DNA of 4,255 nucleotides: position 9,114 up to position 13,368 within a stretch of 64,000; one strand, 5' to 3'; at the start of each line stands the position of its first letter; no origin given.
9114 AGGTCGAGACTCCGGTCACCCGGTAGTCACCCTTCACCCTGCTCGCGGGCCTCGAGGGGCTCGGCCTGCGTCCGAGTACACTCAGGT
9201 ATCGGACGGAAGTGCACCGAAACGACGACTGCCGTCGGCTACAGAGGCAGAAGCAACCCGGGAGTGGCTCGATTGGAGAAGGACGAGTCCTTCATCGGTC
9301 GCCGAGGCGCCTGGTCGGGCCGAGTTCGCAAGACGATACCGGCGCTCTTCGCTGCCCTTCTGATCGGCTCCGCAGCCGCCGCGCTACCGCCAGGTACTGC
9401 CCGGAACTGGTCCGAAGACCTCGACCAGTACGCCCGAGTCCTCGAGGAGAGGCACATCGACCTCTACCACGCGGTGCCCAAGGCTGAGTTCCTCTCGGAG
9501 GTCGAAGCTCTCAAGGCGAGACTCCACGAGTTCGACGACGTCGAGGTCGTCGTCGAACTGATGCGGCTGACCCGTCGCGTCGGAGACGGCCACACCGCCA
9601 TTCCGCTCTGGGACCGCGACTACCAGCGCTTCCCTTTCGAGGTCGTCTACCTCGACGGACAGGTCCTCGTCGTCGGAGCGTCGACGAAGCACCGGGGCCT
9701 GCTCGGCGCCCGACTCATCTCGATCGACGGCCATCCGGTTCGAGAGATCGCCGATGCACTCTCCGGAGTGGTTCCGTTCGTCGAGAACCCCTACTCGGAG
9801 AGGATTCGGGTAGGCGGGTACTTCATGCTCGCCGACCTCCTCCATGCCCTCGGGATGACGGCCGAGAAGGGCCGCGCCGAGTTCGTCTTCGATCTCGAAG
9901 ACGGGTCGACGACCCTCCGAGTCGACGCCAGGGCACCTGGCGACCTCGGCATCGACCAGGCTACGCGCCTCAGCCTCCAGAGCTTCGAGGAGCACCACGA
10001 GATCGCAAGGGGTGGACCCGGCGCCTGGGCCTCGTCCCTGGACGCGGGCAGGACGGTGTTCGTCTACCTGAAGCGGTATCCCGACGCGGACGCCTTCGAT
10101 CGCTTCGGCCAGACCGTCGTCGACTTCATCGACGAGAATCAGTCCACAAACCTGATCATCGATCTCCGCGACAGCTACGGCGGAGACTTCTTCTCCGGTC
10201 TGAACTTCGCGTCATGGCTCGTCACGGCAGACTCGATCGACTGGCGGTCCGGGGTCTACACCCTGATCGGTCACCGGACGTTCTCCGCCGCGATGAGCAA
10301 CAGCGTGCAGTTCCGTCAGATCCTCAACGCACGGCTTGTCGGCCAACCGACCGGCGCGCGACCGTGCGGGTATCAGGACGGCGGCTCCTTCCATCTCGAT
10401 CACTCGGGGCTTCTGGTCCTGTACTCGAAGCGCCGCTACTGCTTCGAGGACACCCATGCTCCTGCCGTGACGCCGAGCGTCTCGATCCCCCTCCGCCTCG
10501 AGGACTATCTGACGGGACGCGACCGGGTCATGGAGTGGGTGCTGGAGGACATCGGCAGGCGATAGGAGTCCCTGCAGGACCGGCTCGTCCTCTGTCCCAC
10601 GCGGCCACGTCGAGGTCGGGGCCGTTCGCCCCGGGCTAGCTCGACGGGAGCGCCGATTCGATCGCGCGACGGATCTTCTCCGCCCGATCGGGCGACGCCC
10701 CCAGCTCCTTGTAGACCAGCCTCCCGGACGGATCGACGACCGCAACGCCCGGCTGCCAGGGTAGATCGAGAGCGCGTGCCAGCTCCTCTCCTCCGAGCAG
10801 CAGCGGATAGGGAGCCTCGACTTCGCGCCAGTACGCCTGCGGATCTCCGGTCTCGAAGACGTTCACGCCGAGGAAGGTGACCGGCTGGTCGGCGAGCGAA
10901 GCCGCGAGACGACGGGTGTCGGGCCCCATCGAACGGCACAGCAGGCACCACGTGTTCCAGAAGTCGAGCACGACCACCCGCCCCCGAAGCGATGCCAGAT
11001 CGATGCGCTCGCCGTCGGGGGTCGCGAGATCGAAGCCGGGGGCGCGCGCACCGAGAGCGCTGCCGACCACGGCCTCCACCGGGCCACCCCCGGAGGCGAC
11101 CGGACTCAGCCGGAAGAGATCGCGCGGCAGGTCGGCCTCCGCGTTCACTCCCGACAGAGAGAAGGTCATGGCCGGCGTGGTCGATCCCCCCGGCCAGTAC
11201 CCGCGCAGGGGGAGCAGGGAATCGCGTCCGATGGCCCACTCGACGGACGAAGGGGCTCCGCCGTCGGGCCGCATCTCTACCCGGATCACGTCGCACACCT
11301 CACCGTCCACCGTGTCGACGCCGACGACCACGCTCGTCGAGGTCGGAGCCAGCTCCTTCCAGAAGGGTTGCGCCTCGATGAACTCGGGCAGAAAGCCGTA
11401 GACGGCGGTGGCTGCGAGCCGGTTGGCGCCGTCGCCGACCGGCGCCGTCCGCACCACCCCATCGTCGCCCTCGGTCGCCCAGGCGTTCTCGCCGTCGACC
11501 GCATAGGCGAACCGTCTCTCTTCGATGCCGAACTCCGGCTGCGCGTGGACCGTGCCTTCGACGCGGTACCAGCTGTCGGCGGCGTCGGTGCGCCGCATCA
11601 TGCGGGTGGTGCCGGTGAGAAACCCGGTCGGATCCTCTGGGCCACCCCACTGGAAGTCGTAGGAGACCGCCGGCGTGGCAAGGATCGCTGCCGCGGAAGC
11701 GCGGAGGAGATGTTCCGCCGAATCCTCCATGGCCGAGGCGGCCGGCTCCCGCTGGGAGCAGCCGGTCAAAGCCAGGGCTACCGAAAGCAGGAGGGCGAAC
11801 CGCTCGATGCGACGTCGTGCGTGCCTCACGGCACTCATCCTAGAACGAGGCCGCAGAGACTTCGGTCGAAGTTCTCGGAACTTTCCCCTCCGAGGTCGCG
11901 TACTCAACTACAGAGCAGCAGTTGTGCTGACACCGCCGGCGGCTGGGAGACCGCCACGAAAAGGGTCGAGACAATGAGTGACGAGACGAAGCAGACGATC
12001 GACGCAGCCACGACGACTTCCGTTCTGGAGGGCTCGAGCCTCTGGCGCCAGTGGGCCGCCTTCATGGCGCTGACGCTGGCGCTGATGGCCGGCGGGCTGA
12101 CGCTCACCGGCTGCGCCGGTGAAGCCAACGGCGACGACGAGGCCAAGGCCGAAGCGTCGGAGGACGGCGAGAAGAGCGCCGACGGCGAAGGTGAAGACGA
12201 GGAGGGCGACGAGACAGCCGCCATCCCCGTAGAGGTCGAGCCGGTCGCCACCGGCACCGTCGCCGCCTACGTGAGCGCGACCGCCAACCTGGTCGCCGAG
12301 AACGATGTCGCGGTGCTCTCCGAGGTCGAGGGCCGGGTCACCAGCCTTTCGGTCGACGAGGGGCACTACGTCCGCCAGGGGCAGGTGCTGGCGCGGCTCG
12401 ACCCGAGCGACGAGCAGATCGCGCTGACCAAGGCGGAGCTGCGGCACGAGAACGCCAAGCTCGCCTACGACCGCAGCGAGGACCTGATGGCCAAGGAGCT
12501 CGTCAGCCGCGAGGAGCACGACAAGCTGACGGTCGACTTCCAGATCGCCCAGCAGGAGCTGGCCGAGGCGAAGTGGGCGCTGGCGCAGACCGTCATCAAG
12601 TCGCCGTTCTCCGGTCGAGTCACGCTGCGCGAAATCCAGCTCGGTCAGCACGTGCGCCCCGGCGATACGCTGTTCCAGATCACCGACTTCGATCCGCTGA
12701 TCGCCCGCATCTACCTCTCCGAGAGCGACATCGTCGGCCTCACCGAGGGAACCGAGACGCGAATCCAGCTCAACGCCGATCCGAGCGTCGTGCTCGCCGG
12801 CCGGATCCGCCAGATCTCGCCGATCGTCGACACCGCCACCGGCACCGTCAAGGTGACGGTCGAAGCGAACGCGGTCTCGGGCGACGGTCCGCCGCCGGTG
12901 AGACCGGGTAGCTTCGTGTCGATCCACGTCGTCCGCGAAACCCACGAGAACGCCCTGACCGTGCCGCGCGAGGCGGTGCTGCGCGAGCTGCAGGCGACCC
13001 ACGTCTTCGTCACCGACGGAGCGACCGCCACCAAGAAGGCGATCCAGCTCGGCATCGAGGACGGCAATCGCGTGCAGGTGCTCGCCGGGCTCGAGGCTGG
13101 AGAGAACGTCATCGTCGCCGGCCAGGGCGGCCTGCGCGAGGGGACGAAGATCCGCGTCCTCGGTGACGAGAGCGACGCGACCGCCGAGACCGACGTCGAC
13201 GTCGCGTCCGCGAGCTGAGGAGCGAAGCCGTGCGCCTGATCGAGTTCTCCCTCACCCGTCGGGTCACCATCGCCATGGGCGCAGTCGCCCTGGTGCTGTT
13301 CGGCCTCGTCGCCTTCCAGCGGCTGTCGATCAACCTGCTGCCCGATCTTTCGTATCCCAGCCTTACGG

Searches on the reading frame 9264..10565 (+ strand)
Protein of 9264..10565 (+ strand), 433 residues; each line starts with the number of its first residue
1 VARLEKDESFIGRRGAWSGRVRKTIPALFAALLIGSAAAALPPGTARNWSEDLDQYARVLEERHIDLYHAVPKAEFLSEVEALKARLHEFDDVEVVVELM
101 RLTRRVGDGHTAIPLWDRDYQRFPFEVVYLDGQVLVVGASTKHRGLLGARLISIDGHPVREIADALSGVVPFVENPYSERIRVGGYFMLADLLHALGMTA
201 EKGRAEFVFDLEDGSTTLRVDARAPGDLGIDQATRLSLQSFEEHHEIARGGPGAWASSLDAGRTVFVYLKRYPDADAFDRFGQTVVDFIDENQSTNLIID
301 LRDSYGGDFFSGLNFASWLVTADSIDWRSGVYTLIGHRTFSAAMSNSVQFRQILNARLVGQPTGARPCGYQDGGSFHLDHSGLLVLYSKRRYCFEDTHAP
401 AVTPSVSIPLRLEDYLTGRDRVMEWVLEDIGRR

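Call 55: search_protein_families(library=pfam, proteins=[window:9264-10565:+], max_evalue=0.001)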
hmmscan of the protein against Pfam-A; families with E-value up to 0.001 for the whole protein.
window:9264-10565:+ (433 aa): 1 family
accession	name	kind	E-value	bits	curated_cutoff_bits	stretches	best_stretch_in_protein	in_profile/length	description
PF03572.23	Peptidase_S41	-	2.4e-05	24.4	24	0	325-365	83-123/165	Peptidase family S41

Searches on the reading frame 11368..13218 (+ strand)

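Call 55: search_protein_families(library=pfam, proteins=[window:11368-13218:+], max_evalue=0.001)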
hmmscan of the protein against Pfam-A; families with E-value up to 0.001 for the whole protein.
window:11368-13218:+ (616 aa): 4 families
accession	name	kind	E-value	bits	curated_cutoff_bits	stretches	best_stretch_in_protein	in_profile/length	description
PF13437.12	HlyD_3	-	3.9e-24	85.9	22.2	1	409-514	1-106/106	HlyD family secretion protein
PF16576.10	HlyD_D23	-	1.7e-20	73.7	30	1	314-499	20-200/214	Barrel-sandwich domain of CusB or HlyD membrane-fusion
PF13533.13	Biotin_lipoyl_2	-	1.5e-11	44.2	29.8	1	318-345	5-32/32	Biotin-lipoyl like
PF00364.28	Biotin_lipoyl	-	4.1e-05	23.8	22.1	0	315-344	44-73/73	Biotin-requiring enzyme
